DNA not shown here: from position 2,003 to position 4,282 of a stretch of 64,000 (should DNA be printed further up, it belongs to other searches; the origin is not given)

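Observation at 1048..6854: Operon pairing an unusually short glycyl radical enzyme with a GH36/raffinose-synthase-like hydrolase under a LacI regulator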

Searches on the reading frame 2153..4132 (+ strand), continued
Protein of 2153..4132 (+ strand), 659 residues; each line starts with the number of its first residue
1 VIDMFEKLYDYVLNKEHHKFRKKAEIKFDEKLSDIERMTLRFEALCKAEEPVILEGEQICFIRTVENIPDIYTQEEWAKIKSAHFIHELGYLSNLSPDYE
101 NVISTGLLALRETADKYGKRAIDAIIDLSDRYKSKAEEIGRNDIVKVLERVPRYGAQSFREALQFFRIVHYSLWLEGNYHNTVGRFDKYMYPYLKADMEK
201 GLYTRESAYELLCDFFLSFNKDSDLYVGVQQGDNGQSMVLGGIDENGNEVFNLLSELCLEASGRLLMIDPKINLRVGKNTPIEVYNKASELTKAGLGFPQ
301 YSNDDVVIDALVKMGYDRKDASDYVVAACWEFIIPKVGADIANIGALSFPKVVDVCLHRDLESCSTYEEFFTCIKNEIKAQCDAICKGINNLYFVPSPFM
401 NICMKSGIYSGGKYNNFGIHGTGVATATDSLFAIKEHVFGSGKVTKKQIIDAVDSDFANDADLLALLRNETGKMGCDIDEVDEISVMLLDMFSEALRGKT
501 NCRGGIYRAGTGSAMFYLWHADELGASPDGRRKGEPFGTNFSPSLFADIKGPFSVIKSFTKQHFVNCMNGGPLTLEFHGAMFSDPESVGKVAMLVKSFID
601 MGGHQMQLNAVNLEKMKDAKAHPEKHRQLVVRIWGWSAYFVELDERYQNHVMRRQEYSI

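Call 35: predict_structure(alignment_id=A1)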
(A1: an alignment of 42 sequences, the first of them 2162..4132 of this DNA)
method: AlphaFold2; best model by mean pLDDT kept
length: 656 residues; sequences in the alignment: 42
mean_pLDDT: 82.9   pTM: 0.87
mean pLDDT of the five models: 82.9, 79.4, 78.7, 78.1, 77.5
residues with pLDDT >= 90: 310; 70-90: 227; 50-70: 60; < 50: 59
segments of 3 or more residues with pLDDT < 50: 225-232, 510-527, 529-541, 624-640
pLDDT, mean of each block of 10 residues (from residue 1): 84 91 91 97 97 93 91 94 83 90 98 98 99 98 98 98 95 83 93 97 95 83 48 74 90 90 71 92 85 70 88 88 64 81 85 94 98 97 92 94 84 83 87 94 91 81 83 88 92 92 78 39 44 44 64 83 70 80 92 92 78 71 48 40 61 66
secondary structure, 60 per line:
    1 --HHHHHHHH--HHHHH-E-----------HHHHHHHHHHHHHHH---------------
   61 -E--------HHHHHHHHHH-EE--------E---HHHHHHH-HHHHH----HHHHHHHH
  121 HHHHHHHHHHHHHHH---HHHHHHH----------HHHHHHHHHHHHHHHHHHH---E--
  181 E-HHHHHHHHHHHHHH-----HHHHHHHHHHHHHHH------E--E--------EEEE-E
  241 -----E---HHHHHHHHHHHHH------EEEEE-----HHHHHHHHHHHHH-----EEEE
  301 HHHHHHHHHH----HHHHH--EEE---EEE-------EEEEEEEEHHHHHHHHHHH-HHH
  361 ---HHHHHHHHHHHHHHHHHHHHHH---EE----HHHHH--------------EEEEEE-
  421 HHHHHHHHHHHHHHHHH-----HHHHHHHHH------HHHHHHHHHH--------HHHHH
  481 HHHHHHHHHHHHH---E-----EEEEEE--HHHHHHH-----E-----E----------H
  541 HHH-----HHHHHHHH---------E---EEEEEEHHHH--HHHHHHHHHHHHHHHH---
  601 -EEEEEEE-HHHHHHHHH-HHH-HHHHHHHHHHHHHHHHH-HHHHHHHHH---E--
elements in order: H3-10 H13-17 H31-45 H71-80 H96-102 H104-108 H113-135 H139-145 H156-174 H183-196 H202-216 E235-238 H250-262 E269-273 H279-291 E297-300 H301-310 H315-319 E322-324 E328-330 E338-345 H346-356 H364-385 H395-399 E414-419 H421-437 H443-451 H458-467 H476-493 E503-508 H511-517 H540-543 H549-556 E570-575 H576-579 H582-597 E602-608 H610-618 H624-640 H642-650
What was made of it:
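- On Glycyl radical enzyme superfamily (PFL-like branch): The AlphaFold2 model is confident for most of the barrel, but pLDDT is below 50 for 624-640 (the Gly loop, drawn as a helix) and for 510-541 (call 35).
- AlphaFold2 gives pLDDT below 50 for the Gly loop (624-640) and for 510-541 (call 35).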

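Call 40: fold_search(model_id=the predicted structure, library=pdb)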
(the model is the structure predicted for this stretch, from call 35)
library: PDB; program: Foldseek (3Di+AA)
matches with E <= 10: 279; with E <= 0.001: 91
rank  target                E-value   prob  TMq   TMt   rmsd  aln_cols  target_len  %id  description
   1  1r8w_A                9.4e-36  1.00  0.80  0.67   7.0       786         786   23  Native structure of the B12-independent glycerol dehydratase from clostridium butyricum (released 2004-06-01)
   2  8yjo_A                2.1e-35  1.00  0.81  0.70   6.8       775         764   23  Structure of E. coli glycyl radical enzyme PflD with bound malonate (released 2024-10-02)
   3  5i2g_A                1.9e-34  1.00  0.80  0.66   6.7       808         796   23  1,2-propanediol Dehydration in Roseburia inulinivorans; Structural Basis for Substrate and Enantiomer Selectivity (released 2016-06-01)
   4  5fau_A                2.4e-34  1.00  0.80  0.66   7.0       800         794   22  wild-type choline TMA lyase in complex with choline (released 2016-09-28)
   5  5fau_B                3.5e-34  1.00  0.80  0.67   4.8       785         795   22  wild-type choline TMA lyase in complex with choline (released 2016-09-28)
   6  6nd3_D                4.0e-34  1.00  0.79  0.66   5.6       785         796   21  wild-type choline TMA lyase in complex with betaine aldehyde (released 2019-01-16)
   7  9ht9_A                6.6e-34  1.00  0.80  0.67   6.6       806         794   21  CutC in complex with inhibitor1 (released 2026-01-14)
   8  5fay_A                9.7e-34  1.00  0.80  0.66   5.1       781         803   22  Y208F mutant of choline TMA-lyase (released 2016-09-28)
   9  5fay_B                9.7e-34  1.00  0.80  0.68   5.2       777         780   22  Y208F mutant of choline TMA-lyase (released 2016-09-28)
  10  5i2g_B                1.5e-33  1.00  0.81  0.68   6.2       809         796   22  1,2-propanediol Dehydration in Roseburia inulinivorans; Structural Basis for Substrate and Enantiomer Selectivity (released 2016-06-01)
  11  5faw_A                1.8e-33  1.00  0.78  0.64   5.5       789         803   21  T502A mutant of choline TMA-lyase (released 2016-09-28)
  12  5kdp_C                2.2e-33  1.00  0.79  0.65   6.9       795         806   21  E491A mutant of choline TMA-lyase (released 2016-09-28)
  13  6vxc_A                2.5e-33  1.00  0.79  0.67   7.0       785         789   22  Crystal structure of hydroxyproline dehydratase (HypD) from Clostridioides difficile (released 2020-04-08)
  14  5fav_A                2.8e-33  1.00  0.79  0.65   5.2       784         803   21  E491Q mutant of choline TMA-lyase (released 2016-09-28)
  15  5kdp_A                3.1e-33  1.00  0.80  0.66   5.5       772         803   22  E491A mutant of choline TMA-lyase (released 2016-09-28)
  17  8id0                  5.4e-33  1.00  0.81  0.70   7.1       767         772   23  Crystal structure of PflD bound to 1,5-anhydromannitol-6-phosphate in Streptococcus dysgalactiae subsp. equisimilis (released 2024-10-02)
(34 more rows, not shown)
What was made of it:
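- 2162..4132 (+): Short glycyl radical enzyme (656 aa), ACWE / RIWGWS clade. The AlphaFold2 model has pTM 0.87, and Foldseek gives TM 0.80 over the query to GD, PflD, PD and CutC (calls 35, 40).
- On Glycyl radical enzyme superfamily (PFL-like branch): Foldseek probability is 1.0 and TM 0.80 over the query to GD, PflD, PD and CutC (call 40).
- Closest known: B12-independent glycerol dehydratase. Different: It is about 23% identical in the Foldseek alignment to GD and PD (call 40).
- The model has pTM 0.87 and TM 0.80 over the query to GD, PflD, PD and CutC (calls 35, 40). The fold is retained (call 40).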

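Call 47: search_protein_families(library=pfam, proteins=[L006:8830-9813:+, L006:7561-8820:+, L006:3489-5294:+, L004:12736-13377:+, L029:6437-7237:+, L058:9123-9635:+, L027:9192-10592:+, L021:4450-5238:+, L008:7798-8730:+, L044:16248-17261:+], max_evalue=0.01)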
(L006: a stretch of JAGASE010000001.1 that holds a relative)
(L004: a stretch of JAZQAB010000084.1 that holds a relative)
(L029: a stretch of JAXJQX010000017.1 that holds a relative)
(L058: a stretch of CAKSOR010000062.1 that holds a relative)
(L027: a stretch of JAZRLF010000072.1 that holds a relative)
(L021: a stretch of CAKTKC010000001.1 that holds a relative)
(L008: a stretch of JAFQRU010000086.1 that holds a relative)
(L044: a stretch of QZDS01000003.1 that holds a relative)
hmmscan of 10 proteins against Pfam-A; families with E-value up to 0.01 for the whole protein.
L006:8830-9813:+ (327 aa): 1 family
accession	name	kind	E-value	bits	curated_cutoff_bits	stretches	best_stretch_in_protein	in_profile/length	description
PF00149.33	Metallophos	-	0.00085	20.2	21.5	1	46-282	2-190/191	Calcineurin-like phosphoesterase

L006:7561-8820:+ (419 aa): 2 families
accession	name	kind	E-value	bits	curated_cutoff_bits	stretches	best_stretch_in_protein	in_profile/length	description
PF01204.24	Trehalase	-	7.8e-72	243.2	21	1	30-415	104-510/512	Trehalase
PF22422.2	MGH1-like_GH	-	5.1e-27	95.8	27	1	59-385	7-346/356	Mannosylglycerate hydrolase MGH1-like glycoside hydrolase domain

L006:3489-5294:+ (601 aa): 0 families

L004:12736-13377:+ (213 aa): 13 families
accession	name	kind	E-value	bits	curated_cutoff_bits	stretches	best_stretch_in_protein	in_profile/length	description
PF00326.27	Peptidase_S9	-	8.2e-11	42.2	22.6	1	85-137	45-97/213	Prolyl oligopeptidase family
PF20434.5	BD-FAE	-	2.1e-08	34.4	26.8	1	26-123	9-108/215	BD-FAE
PF12146.15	Hydrolase_4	-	7.1e-08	32.5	27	0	143-192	186-233/239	Serine aminopeptidase, S33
PF02230.22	Abhydrolase_2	-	2e-06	28.2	23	1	84-194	86-202/217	Phospholipase/Carboxylesterase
PF12740.14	PETase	-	4.1e-05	23.6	28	1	99-194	120-214/263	PET hydrolase-like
PF10503.15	Esterase_PHB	-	6.3e-05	22.7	23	1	82-133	75-126/219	Esterase PHB depolymerase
PF00756.26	Esterase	-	0.00022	21.5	22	1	93-133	104-144/251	Putative esterase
PF01738.24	DLH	-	0.00027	21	21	1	90-191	83-186/217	Dienelactone hydrolase family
PF00561.26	Abhydrolase_1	-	0.00074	19.7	25.8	1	32-144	2-107/245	alpha/beta hydrolase fold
PF03583.20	LIP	-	0.0011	18.8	23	1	146-207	213-275/286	Secretory lipase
PF12697.13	Abhydrolase_6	-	0.0024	19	26.3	0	54-155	4-109/217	Alpha/beta hydrolase family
PF10142.15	PhoPQ_related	-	0.0048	16.1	20.3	1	55-136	129-203/367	PhoPQ-activated pathogenicity-related protein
PF07859.19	Abhydrolase_3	-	0.005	17.1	25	0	83-116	47-83/210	alpha/beta hydrolase fold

L029:6437-7237:+ (266 aa): 2 families
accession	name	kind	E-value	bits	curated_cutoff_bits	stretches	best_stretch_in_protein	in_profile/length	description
PF13472.12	Lipase_GDSL_2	-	2.1e-11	45.1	32.9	1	38-232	1-176/178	GDSL-like Lipase/Acylhydrolase family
PF00657.28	Lipase_GDSL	-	2e-09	38.4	23.6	1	38-237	3-206/208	GDSL-like Lipase/Acylhydrolase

L058:9123-9635:+ (170 aa): 1 family
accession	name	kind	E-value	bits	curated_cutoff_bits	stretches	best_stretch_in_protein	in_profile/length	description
PF10688.14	Imp-YgjV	-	2.4e-36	125.4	23.5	1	4-168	2-158/159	Bacterial inner membrane protein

L027:9192-10592:+ (466 aa): 1 family
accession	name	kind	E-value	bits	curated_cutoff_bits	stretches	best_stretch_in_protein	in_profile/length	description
PF01554.23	MatE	-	5.8e-42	143.6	24.9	2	25-192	1-161/161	MatE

L021:4450-5238:+ (262 aa): 3 families
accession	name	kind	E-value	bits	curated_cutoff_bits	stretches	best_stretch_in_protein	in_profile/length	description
PF13561.12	adh_short_C2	-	5.6e-66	222.9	27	1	20-260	1-236/236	Enoyl-(Acyl carrier protein) reductase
PF00106.31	adh_short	-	5.7e-61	205.8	26.6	1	14-206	1-190/195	short chain dehydrogenase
PF08659.16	KR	-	6.3e-12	46.2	22.6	1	17-168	4-152/180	KR domain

L008:7798-8730:+ (310 aa): 1 family
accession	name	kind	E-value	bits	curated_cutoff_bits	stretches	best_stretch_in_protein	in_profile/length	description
PF00248.27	Aldo_ket_red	-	1.6e-44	152.6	24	1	14-292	2-288/291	Aldo/keto reductase family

L044:16248-17261:+ (337 aa): 10 families
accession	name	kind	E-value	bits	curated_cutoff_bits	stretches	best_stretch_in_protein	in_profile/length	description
PF00005.33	ABC_tran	-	6.3e-37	127.7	25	1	24-172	1-137/137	ABC transporter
PF09383.16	NIL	-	1.4e-21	76.6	24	1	259-331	1-73/73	NIL domain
PF02463.25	SMC_N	-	1.7e-08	34.6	40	1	35-212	25-207/220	RecF/RecN/SMC N terminal domain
PF13304.12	AAA_21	-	2.7e-08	34.7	27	1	141-206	235-302/304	AAA domain, putative AbiEii toxin, Type IV TA system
PF13191.12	AAA_16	-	2e-06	28.9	32.6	1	13-195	1-164/167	AAA ATPase domain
PF13401.12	AAA_22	-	0.00012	22.8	27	1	37-201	8-122/130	AAA domain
PF05621.17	TniB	-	0.0013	18.6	22.4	0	151-205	109-165/189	Bacterial TniB protein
PF03193.22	RsgA_GTPase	-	0.0044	17.3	30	1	17-58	90-130/174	RsgA GTPase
PF13555.12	AAA_29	-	0.0057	16.8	27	0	28-52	16-40/61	P-loop containing region of AAA domain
PF01443.25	Viral_helicase1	-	0.0084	16.4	21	0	200-238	48-86/228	Viral superfamily 1 RNA helicase core domain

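Call 50: find_related_loci(query=A2, collection=metagenome_contigs, flank=8000)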
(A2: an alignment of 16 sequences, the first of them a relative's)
Query A2 (688 aa) in metagenome_contigs; peptide patterns used: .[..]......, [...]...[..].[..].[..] (x = any residue, [..] = any of these).
600 stretches matched a pattern (row limit reached: there are more); 547 encode a relative of the query (tblastn E <= 1e-3); the best 80 are kept; 80 distinct loci.
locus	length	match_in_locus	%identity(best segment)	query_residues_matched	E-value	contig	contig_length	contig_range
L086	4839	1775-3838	79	1-688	0e+0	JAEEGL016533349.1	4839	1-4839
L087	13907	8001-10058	54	1-686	0e+0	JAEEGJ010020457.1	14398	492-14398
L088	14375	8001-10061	55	1-687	0e+0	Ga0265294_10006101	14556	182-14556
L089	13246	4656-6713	53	1-686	0e+0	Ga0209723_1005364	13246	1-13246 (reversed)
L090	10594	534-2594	54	1-687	0e+0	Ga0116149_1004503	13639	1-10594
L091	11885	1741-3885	52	1-684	0e+0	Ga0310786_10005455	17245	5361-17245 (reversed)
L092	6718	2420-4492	51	1-684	0e+0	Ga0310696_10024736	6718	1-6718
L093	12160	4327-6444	51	1-686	0e+0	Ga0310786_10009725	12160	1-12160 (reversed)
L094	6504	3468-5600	51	1-684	0e+0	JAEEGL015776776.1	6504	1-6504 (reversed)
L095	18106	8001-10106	51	1-684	0e+0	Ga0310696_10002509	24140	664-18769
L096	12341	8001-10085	53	1-684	0e+0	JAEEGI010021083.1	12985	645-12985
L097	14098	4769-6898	50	1-684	0e+0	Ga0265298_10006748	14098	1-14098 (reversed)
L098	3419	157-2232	52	1-684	0e+0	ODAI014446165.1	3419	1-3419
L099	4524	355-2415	49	1-685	0e+0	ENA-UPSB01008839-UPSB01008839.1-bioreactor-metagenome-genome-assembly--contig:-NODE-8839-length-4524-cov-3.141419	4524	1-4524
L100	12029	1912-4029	51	1-684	0e+0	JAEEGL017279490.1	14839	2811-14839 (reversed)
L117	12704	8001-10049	47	1-683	0e+0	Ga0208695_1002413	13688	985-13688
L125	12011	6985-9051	46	1-686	0e+0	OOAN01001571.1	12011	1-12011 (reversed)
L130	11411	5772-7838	46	1-686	0e+0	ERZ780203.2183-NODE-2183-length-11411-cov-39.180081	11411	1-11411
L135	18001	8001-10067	46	1-686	0e+0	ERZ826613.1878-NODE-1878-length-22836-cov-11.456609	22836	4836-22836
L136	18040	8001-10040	46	6-686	0e+0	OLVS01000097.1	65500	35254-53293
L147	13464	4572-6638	46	1-686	0e+0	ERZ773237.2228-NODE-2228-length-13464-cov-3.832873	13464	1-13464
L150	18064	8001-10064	44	1-687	0e+0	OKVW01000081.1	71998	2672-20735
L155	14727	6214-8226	46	1-684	0e+0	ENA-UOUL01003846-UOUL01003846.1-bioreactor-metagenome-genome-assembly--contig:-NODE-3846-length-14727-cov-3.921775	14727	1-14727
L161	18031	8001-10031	46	6-684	0e+0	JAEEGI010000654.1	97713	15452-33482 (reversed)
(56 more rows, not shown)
